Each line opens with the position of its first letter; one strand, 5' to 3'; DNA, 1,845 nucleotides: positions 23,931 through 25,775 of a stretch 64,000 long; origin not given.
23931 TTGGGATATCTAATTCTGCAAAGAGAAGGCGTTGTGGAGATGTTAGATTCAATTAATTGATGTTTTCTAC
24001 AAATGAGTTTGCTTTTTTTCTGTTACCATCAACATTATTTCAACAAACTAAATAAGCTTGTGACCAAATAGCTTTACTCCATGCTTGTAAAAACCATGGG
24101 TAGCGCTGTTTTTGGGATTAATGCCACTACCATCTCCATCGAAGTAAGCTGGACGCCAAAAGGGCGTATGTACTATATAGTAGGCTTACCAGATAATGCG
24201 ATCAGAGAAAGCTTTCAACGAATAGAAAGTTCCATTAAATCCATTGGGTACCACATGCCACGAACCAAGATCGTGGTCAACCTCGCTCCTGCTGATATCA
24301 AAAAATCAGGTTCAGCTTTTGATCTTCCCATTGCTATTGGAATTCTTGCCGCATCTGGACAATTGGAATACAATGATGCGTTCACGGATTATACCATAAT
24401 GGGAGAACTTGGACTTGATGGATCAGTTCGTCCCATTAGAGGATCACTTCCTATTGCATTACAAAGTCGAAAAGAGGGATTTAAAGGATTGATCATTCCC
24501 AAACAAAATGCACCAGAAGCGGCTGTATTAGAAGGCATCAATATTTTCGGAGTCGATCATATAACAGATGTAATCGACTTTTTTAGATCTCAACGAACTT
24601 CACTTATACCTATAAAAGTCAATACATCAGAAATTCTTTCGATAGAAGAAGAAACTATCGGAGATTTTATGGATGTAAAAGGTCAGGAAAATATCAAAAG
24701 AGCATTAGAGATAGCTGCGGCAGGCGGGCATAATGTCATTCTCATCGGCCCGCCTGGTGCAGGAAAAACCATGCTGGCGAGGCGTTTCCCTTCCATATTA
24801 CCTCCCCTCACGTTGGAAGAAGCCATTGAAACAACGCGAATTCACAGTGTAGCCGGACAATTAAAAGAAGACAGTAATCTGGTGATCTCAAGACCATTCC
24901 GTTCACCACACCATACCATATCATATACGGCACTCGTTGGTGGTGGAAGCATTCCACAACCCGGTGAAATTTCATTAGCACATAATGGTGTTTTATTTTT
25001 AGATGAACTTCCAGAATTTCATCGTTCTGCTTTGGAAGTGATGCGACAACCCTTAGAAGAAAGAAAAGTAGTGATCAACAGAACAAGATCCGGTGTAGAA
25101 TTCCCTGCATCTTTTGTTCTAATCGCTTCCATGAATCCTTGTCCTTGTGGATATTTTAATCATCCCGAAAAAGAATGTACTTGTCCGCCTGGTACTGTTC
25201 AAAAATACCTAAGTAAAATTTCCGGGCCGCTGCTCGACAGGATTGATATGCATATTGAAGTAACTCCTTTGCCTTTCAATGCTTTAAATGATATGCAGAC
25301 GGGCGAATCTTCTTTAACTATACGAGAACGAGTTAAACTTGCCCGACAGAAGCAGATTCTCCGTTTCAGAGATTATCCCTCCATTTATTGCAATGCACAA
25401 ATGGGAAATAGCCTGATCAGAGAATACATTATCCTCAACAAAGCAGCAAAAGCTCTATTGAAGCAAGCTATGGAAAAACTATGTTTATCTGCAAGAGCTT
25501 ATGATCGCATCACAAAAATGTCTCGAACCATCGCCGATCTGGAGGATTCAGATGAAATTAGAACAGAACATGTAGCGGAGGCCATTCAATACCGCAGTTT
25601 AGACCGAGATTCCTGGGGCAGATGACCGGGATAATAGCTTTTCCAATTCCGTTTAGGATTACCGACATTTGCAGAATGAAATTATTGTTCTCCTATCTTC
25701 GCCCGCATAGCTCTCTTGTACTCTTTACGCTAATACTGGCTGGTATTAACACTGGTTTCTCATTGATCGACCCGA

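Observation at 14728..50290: Recurrent [-7 box]-N4-ATG architecture: a set of probable leaderless mRNAs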

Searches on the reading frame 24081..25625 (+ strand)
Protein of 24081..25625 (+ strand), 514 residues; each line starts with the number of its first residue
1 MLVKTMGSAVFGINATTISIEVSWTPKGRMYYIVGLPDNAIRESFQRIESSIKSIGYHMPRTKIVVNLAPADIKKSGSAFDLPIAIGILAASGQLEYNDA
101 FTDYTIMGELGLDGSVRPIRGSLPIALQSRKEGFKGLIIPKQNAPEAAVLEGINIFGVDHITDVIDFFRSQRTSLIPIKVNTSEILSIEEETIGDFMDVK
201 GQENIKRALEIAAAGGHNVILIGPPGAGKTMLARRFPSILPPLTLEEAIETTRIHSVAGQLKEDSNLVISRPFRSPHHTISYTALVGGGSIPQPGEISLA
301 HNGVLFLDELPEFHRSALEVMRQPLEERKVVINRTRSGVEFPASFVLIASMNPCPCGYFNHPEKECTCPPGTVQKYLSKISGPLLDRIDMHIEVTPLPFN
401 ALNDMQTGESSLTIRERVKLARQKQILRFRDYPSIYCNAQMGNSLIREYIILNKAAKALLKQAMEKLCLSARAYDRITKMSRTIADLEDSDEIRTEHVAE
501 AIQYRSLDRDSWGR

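Call 18: search_protein_families(library=pfam, proteins=[window:24081-25625:+])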
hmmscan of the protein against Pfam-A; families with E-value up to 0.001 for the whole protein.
window:24081-25625:+ (514 aa): 10 families
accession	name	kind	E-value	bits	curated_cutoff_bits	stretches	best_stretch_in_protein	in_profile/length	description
PF01078.27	Mg_chelatase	-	6.4e-95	316.9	20.3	1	195-398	1-203/207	Magnesium chelatase, subunit ChlI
PF13541.12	ChlI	-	4.7e-44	149.6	27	1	20-143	1-121/121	Subunit ChlI of Mg-chelatase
PF13335.12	Mg_chelatase_C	-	2.4e-30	105.4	26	1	408-505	1-94/94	Magnesium chelatase, subunit ChlI C-terminal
PF07728.20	AAA_5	-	1.6e-11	44.8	22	1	218-355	1-125/139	AAA domain (dynein-related subfamily)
PF00493.29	MCM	-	3.1e-05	23.6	23.3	0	293-361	113-180/224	MCM P-loop domain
PF00158.32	Sigma54_activat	-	0.00012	22.2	20.2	0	204-330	10-122/168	Sigma-54 interaction domain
PF05362.19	Lon_C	-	0.00021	21.4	21.1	1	16-166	41-200/205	Lon protease (S16) C-terminal proteolytic domain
PF13191.12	AAA_16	-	0.00024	22.1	32.6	1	205-240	12-48/167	AAA ATPase domain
PF05496.18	RuvB_N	-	0.00031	21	27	0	197-234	7-51/159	Holliday junction DNA helicase RuvB P-loop domain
PF00004.35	AAA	-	0.0009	20.1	21.2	0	219-236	1-18/131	ATPase family associated with various cellular activities (AAA)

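Call 19: find_related_loci(query=window:24081-25625:+, collection=genome_contigs, flank=10000)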
Query window:24081-25625:+ (514 aa) in genome_contigs; peptide patterns used: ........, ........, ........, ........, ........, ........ (x = any residue, [..] = any of these).
599 stretches matched a pattern (row limit reached: there are more); 573 encode a relative of the query (tblastn E <= 1e-3); the best 80 are kept; 80 distinct loci.
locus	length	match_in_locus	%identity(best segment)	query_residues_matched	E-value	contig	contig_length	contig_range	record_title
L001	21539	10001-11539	73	1-512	0e+0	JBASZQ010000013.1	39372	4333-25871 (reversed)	MAG: Chitinophagaceae bacterium isolate MFD10499_ilm_asm_bin28 k127_188874, whole genome shotgun sequence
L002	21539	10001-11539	72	1-512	0e+0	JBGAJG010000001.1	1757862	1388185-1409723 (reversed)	MAG: Chitinophagaceae bacterium isolate MAG_AAO_H125.37 AAOH125-37_opera_contig_5, whole genome shotgun sequence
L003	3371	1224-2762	72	1-512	0e+0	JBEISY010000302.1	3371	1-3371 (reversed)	MAG: Chitinophagaceae bacterium isolate Sample-107-S80-bin-8 Sample_107_S80-bin_8-k141_2135251, whole genome shotgun seq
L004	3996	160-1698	68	1-513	0e+0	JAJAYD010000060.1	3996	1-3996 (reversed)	MAG: Chitinophagaceae bacterium isolate CAN_BIN01 c_000000035663, whole genome shotgun sequence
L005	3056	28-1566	66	1-513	0e+0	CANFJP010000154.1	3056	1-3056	MAG: Chitinophagaceae bacterium isolate Jr-16oct17-140 genome assembly, contig: Jr-16oct17-C59696, whole genome shotgun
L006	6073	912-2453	67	1-513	0e+0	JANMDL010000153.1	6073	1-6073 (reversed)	MAG: Chitinophagales bacterium isolate OTE_75_metabat_16 OTE_75_k141_2338036, whole genome shotgun sequence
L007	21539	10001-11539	67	1-513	0e+0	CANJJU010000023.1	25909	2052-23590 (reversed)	MAG: Chitinophagaceae bacterium isolate RH-23may17-1293 genome assembly, contig: RH-23may17-C13479, whole genome shotgun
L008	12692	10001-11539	67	1-513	0e+0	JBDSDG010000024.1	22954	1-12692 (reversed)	MAG: Ferruginibacter sp. isolate cluster1_bin.176 k127_10751677, whole genome shotgun sequence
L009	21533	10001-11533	67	1-513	0e+0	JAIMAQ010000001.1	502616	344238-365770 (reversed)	MAG: Thermoflavifilum sp. isolate HOT.MAX.088 NODE_4_length_502616_cov_30.603675, whole genome shotgun sequence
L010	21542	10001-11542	67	1-513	0e+0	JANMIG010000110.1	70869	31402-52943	MAG: Chitinophagales bacterium isolate OTE_70_metabat_119 OTE_70_k141_4437925, whole genome shotgun sequence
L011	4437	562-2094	68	1-513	0e+0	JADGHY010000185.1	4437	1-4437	MAG: Thermoflavifilum sp. isolate HOG52 NODE_12692_length_4437_cov_12.606270, whole genome shotgun sequence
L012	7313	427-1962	66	1-513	0e+0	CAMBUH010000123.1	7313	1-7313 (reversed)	MAG: Chitinophaga pinensis isolate MoE-23oct19-53 genome assembly, contig: MoE-23oct19-C18377, whole genome shotgun sequ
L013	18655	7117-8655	66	1-513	0e+0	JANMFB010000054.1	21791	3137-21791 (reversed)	MAG: Ferruginibacter sp. isolate OTE_70b_metabat_364 OTE_70b_k141_4151816, whole genome shotgun sequence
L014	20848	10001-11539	67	1-513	0e+0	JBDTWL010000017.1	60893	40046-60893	MAG: Ferruginibacter sp. isolate cluster3_bin.90 NODE_1097_length_60893_cov_12.418110, whole genome shotgun sequence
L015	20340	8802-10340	66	1-513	0e+0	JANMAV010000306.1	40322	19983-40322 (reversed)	MAG: Ferruginibacter sp. isolate OTE_1_metabat_477 OTE_1_k141_2035338, whole genome shotgun sequence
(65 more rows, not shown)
